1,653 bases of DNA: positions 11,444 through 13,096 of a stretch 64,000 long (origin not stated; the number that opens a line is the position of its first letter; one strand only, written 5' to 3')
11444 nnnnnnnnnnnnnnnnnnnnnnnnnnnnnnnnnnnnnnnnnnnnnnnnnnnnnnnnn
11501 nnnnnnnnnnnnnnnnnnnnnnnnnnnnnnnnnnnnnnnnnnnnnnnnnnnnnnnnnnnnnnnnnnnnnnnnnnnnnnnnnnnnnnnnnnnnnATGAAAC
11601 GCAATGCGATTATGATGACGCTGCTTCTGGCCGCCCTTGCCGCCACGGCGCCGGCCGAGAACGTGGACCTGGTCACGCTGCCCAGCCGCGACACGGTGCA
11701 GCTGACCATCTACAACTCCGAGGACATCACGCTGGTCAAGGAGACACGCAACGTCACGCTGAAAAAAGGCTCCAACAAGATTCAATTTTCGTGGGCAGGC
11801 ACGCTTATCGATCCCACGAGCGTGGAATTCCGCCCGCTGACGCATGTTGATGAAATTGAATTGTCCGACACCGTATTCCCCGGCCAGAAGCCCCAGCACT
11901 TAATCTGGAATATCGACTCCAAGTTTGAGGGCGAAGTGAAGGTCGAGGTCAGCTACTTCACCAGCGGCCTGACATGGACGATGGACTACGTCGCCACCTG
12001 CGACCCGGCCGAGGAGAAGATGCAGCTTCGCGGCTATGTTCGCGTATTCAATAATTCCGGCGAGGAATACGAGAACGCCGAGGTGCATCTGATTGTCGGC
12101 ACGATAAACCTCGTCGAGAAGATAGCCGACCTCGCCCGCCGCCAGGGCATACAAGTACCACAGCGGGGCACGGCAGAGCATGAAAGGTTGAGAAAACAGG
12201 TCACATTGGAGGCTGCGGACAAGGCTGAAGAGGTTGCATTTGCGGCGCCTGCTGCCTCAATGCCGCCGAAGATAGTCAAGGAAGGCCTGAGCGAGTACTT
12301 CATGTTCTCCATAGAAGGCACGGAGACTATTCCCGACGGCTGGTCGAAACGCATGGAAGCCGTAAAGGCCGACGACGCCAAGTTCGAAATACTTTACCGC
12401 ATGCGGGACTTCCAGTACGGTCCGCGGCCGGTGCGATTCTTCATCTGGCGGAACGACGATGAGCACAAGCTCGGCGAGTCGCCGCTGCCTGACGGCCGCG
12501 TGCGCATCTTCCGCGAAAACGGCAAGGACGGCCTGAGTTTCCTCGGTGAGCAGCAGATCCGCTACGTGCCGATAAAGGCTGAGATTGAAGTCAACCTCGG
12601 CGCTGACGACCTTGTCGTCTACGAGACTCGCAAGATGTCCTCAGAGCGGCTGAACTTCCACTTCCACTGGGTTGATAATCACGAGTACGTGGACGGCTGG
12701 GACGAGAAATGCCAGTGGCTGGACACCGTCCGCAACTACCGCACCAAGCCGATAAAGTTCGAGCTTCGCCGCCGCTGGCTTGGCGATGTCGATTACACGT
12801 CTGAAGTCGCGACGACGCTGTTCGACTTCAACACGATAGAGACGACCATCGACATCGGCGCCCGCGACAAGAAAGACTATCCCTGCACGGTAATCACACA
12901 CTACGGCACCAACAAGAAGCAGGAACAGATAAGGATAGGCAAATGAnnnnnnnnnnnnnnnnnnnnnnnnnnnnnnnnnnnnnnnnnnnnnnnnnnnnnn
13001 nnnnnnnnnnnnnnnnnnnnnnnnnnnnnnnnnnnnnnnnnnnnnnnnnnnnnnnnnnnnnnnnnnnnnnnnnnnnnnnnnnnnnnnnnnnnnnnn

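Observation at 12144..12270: Hypervariable cassette, copy-2 variant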

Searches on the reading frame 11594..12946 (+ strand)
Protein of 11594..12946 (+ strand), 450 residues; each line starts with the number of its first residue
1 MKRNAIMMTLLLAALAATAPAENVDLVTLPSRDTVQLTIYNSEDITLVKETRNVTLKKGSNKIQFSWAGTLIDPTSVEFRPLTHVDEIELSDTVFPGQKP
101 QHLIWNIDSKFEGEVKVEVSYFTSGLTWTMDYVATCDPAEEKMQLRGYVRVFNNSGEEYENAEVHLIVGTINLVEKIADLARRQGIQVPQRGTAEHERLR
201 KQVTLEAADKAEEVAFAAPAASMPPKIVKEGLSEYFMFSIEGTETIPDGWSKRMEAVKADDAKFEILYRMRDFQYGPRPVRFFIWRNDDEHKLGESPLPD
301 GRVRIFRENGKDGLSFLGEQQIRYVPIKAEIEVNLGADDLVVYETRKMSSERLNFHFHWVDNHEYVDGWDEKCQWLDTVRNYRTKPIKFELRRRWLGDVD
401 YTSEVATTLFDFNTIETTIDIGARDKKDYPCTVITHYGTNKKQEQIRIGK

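Call 5: search_protein_families(library=pfam, proteins=[window:11594-12946:+], max_evalue=0.1)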
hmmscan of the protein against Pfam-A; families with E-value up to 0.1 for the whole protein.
window:11594-12946:+ (450 aa): 2 families
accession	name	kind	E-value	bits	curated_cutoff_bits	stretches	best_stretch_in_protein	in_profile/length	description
PF13598.12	DUF4139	-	7.5e-08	32.8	31.8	1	117-352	1-117/205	Domain of unknown function (DUF4139)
PF25746.1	Phage_Repressor_c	-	0.061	13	27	1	145-220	209-278/352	Streptomyces phage repressor protein c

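Call 6: search_protein_families(library=ncbifam, proteins=[window:11594-12946:+], max_evalue=0.1)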
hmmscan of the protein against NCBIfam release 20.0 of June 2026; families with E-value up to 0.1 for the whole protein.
window:11594-12946:+ (450 aa): 1 family
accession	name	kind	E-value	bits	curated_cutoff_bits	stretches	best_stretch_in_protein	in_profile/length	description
TIGR02231.1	TIGR02231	subfamily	6.2e-08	31.8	112.6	1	98-348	176-425/524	mucoidy inhibitor MuiA family protein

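Call 9: find_homologous_proteins(query=window:11594-12946:+)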
Query window:11594-12946:+ (450 aa): 7996 proteins with E <= 0.001 among 8000 candidates; the best 120 are listed.
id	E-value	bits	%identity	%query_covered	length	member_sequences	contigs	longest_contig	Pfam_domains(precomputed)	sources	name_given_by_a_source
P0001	2.1e-253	859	85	95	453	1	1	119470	PF13598.13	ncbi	-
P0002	7.6e-223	758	75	100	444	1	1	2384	PF13598.13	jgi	-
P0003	1.3e-220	751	73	100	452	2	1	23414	-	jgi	-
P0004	1.9e-220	750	73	100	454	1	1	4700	-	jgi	-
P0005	3.0e-220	750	73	100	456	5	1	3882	-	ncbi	-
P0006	2.1e-219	747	73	100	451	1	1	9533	PF13598.13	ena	-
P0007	1.6e-218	744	73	100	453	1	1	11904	-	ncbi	-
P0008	4.8e-218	742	73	100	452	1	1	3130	PF13598.13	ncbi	-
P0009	2.0e-217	740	73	97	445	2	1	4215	-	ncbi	-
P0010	1.8e-216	737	72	98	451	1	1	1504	-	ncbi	-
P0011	3.4e-216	736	73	95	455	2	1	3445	PF13598.13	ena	-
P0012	7.2e-216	735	74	95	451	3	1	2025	-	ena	-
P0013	1.6e-215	734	72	100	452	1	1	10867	-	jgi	-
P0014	5.5e-215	732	72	100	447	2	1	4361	-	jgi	-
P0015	6.0e-215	732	73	98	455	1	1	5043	-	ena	-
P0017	1.9e-214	731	70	100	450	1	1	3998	PF13598.13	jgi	jgi:hypothetical protein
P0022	3.2e-212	723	69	100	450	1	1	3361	PF13598.13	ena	-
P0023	5.9e-212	722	71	95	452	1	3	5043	PF13598.13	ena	-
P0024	6.3e-212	722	72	95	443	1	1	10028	PF13598.13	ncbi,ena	-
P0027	2.4e-210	717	71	100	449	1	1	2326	PF13598.13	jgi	jgi:hypothetical protein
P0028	2.9e-210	717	69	99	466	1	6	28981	PF13598.13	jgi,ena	-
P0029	2.9e-210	717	71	100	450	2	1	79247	PF13598.13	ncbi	-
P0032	2.2e-209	714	69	100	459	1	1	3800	PF13598.13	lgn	-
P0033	4.8e-209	713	71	97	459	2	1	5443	PF13598.13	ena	-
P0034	7.6e-209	712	68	100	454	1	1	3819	PF13598.13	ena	-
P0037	1.2e-208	711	69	95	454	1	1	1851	PF13598.13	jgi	jgi:hypothetical protein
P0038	1.3e-208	711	72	95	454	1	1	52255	PF13598.13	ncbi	-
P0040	1.7e-208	711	71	95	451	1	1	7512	PF13598.13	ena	-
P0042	2.2e-208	711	68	99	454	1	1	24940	PF13598.13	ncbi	-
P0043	2.4e-208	711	71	98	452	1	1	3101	PF13598.13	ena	-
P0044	2.4e-208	711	71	98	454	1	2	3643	PF13598.13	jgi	jgi:hypothetical protein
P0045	2.6e-208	710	69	100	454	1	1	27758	PF13598.13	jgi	jgi:hypothetical protein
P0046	2.8e-208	710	69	95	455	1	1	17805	PF13598.13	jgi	-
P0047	3.2e-208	710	69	99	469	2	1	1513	PF13598.13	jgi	-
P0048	9.6e-208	709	69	99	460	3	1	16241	-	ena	-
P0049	1.8e-207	708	70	99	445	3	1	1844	PF13598.13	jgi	-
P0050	1.9e-207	708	72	94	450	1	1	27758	PF13598.13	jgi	jgi:hypothetical protein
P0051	2.2e-207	707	72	95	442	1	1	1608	PF13598.13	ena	-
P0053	2.4e-207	707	71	96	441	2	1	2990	PF13598.13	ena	-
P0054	4.1e-207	706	70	97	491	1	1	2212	PF13598.13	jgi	-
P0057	8.3e-207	705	71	95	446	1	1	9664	PF13598.13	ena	-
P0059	1.1e-206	705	71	96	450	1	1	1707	PF13598.13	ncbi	-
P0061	1.3e-206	705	69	99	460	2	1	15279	PF13598.13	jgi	-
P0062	1.4e-206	705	69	100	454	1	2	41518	PF13598.13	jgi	-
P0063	1.6e-206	705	70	99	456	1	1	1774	PF13598.13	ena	-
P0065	1.8e-206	704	70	99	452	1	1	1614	PF13598.13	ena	-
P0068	2.4e-206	704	71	95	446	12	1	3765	PF13598.13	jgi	jgi:hypothetical protein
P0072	6.0e-206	703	68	100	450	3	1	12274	PF13598.13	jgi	-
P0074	7.6e-206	702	70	100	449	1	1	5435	PF13598.13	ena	-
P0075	8.8e-206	702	70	97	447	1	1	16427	PF13598.13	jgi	-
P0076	9.8e-206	702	69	100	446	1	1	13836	PF13598.13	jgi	-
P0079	1.8e-205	701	69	96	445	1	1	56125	PF13598.13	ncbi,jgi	ncbi:MAG: hypothetical protein ACYTGZ_03700 [Planctomycetota bacterium]|jgi:hypothetical protein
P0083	2.7e-205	700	69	100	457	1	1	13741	PF13598.13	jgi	jgi:hypothetical protein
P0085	3.8e-205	700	69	100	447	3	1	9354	PF13598.13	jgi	jgi:hypothetical protein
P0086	4.3e-205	700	69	100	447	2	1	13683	PF13598.13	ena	-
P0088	5.8e-205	699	70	100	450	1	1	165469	PF13598.13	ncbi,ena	-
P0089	6.5e-205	699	69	100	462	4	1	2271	PF13598.13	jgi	jgi:hypothetical protein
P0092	7.6e-205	699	70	95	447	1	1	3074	PF13598.13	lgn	-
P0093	7.7e-205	699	69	100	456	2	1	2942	PF13598.13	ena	-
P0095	9.0e-205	699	68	100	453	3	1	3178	PF13598.13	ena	-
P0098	1.3e-204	698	68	99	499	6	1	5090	PF13598.13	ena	-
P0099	2.3e-204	697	68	99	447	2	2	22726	PF13598.13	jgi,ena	-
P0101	3.4e-204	697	68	100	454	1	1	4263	PF13598.13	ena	-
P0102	3.8e-204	697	69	96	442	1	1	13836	PF13598.13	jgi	-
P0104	5.7e-204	696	68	100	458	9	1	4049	PF13598.13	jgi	-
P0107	1.4e-203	695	70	97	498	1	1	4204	PF13598.13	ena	-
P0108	2.7e-203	694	67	100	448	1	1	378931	PF13598.13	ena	-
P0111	9.8e-203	692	68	98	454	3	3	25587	PF13598.13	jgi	-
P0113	1.2e-202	692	68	99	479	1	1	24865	PF13598.13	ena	-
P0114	1.2e-202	692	68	94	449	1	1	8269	PF13598.13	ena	-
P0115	1.3e-202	692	68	95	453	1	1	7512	PF13598.13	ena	-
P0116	1.3e-202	692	68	99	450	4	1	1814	PF13598.13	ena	-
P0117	1.7e-202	691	68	98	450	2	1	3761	PF13598.13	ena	-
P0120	2.6e-202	691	69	100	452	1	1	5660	PF13598.13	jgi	jgi:hypothetical protein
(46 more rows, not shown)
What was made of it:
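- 11594..12946 (+): B-type paralog 'copy 2' (450 aa), with a signal peptide and an all-beta body. About 8000 homologues in Planctomycetota (call 9).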

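Call 12: find_related_loci(query=A3, collection=genome_contigs, flank=7000)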
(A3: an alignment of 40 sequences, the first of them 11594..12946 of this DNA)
Query A3 (450 aa) in genome_contigs; peptide patterns used: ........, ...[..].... (x = any residue, [..] = any of these).
599 stretches matched a pattern (row limit reached: there are more); 533 encode a relative of the query (tblastn E <= 1e-3); the best 80 are kept; 80 distinct loci.
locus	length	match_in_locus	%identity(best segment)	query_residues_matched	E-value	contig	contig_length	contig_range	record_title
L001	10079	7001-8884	68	1-450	0e+0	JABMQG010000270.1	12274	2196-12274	MAG: Planctomycetota bacterium isolate bin.536 k141_3481917, whole genome shotgun sequence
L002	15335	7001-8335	65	1-450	0e+0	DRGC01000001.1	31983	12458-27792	MAG TPA_asm: Phycisphaerae bacterium isolate HyVt-337 HyVt-337_k145_101137, whole genome shotgun sequence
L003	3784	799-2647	65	1-448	0e+0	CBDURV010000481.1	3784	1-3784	MAG TPA_asm: uncultured bacterium isolate SRR22302373_concoct_129 genome assembly, contig: ERZ25073596.27823, whole geno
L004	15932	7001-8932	63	4-448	0e+0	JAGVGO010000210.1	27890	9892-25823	MAG: Planctomycetota bacterium isolate DeMMO2_28 c_000000028394, whole genome shotgun sequence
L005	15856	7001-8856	66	17-448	0e+0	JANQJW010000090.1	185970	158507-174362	MAG: Planctomycetota bacterium isolate PL25a_bin.13 k99_815034, whole genome shotgun sequence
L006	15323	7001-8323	65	1-448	0e+0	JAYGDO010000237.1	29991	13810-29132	MAG: Pirellulales bacterium isolate OC3_1000m_MAG_224 OC3_1000m_contig_3788156, whole genome shotgun sequence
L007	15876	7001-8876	64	16-446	0e+0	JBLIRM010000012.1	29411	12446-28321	MAG: bacterium isolate MG2_202303_bin_300 MG2_202303_bin_300_scaffold_12, whole genome shotgun sequence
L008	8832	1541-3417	64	15-450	0e+0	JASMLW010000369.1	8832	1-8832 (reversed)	MAG: Pirellulaceae bacterium isolate Arabian9_MAG_5 c_000001020774, whole genome shotgun sequence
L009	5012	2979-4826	61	1-446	0e+0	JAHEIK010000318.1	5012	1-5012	MAG: Planctomycetota bacterium isolate Ww498 NODE_66596_length_5012_cov_1.727663, whole genome shotgun sequence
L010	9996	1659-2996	60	8-448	0e+0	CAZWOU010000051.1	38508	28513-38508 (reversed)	MAG TPA_asm: uncultured Pirellulaceae bacterium isolate SRP308112_co1_334 genome assembly, contig: NODE_1214_length_3850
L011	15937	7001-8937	65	17-448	0e+0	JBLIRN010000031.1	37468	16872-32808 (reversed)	MAG: bacterium isolate MG2_202303_bin_136 MG2_202303_bin_136_scaffold_31, whole genome shotgun sequence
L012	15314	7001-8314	60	9-446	3e-178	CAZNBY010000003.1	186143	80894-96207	MAG TPA_asm: uncultured Planctomycetota bacterium isolate SRP278314_co2_122 genome assembly, contig: NODE_119_length_186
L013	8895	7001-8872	58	1-448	3e-174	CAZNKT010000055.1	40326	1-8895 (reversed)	MAG TPA_asm: uncultured Pirellulales bacterium isolate SRP214966_co2_128 genome assembly, contig: NODE_1055_length_40326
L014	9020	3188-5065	55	5-448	1e-159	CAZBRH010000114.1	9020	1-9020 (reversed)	MAG TPA_asm: uncultured Planctomycetota bacterium isolate SRP290908_co1_415 genome assembly, contig: NODE_11359_length_9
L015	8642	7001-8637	69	22-360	4e-159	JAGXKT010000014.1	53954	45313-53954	MAG: Phycisphaerae bacterium isolate GSL_GB14_14 NODE_84_length_53954_cov_15.0647, whole genome shotgun sequence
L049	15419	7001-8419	46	1-449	1e-132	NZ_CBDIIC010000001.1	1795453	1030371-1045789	MAG: Lacipirellula sp. isolate a2072756-b066-4b48-b97c-da4b55fec2cc contig_1, whole genome shotgun sequence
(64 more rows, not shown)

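Call 19: predict_structure(alignment_id=A3)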
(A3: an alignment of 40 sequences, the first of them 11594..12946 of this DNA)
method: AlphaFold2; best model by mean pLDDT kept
length: 450 residues; sequences in the alignment: 40
mean_pLDDT: 53.9   pTM: 0.32
mean pLDDT of the five models: 53.9, 50.3, 47.5, 47.3, 46.0
residues with pLDDT >= 90: 47; 70-90: 116; 50-70: 64; < 50: 223
segments of 3 or more residues with pLDDT < 50: 17-48, 122-186, 217-309, 311-339
pLDDT, mean of each block of 10 residues (from residue 1): 71 53 24 24 40 81 66 61 83 62 78 78 39 27 28 31 27 32 44 70 68 54 28 20 22 22 22 28 27 32 36 39 27 33 71 91 91 84 73 88 91 88 83 94 89
secondary structure, 60 per line:
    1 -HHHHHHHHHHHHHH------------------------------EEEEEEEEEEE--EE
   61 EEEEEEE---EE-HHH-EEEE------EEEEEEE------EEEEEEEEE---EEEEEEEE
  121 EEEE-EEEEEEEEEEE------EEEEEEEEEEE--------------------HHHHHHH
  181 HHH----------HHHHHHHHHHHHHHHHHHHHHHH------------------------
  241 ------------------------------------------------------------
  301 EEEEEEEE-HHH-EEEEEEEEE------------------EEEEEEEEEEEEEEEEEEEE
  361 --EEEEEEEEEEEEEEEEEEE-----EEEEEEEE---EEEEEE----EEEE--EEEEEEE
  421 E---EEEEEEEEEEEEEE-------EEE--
elements in order: H2-15 E46-56 E59-67 E78-81 E88-94 E101-109 E113-124 E126-136 E143-153 H174-183 H194-216 E301-308 E314-322 E341-360 E363-381 E387-394 E398-403 E408-411 E414-421 E425-438 E446-448
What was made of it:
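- Tried and rejected: AlphaFold2 with 40 close homologues gave pLDDT 54 and was not used (call 19).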

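Call 26: find_related_loci(query=window:11594-12943:+, collection=metagenome_contigs, flank=5000)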
Query window:11594-12943:+ (450 aa) in metagenome_contigs; peptide patterns used: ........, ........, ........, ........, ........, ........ (x = any residue, [..] = any of these).
125 stretches matched a pattern; 48 encode a relative of the query (tblastn E <= 1e-3); 48 distinct loci.
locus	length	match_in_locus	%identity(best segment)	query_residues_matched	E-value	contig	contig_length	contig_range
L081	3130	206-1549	73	1-448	0e+0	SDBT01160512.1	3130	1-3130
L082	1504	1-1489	72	8-448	0e+0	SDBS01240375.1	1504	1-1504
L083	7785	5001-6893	73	17-448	0e+0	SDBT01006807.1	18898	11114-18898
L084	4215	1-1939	73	22-448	0e+0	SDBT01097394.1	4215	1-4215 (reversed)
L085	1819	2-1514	71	8-448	0e+0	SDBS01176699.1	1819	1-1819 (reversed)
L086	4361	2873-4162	73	22-450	0e+0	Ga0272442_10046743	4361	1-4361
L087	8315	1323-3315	72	21-448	0e+0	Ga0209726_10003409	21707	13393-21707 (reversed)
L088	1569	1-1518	70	3-448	0e+0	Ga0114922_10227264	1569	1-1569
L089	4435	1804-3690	71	15-450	0e+0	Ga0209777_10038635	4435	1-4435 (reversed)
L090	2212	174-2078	70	15-450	0e+0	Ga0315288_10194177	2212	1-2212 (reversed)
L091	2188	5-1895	70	23-450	0e+0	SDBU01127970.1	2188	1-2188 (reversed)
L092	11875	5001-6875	69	1-448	0e+0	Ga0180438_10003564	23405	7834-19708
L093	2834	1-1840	69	21-448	0e+0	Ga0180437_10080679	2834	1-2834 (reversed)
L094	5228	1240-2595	68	1-450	0e+0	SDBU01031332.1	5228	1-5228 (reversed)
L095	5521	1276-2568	69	21-450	0e+0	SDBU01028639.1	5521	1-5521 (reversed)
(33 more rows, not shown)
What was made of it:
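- Tried and rejected: The genome_contigs and metagenome_contigs scans found nothing above 73% identity (calls 12, 26).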

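Call 32: search_solved_structures(query=A3, max_evalue=1)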
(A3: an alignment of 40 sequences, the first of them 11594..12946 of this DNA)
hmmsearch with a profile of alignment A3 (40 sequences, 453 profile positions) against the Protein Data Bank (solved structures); distinct sequences matched with E-value up to 1: 0.
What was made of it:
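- Tried and rejected: A profile search of PDB sequences returned nothing (call 32).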
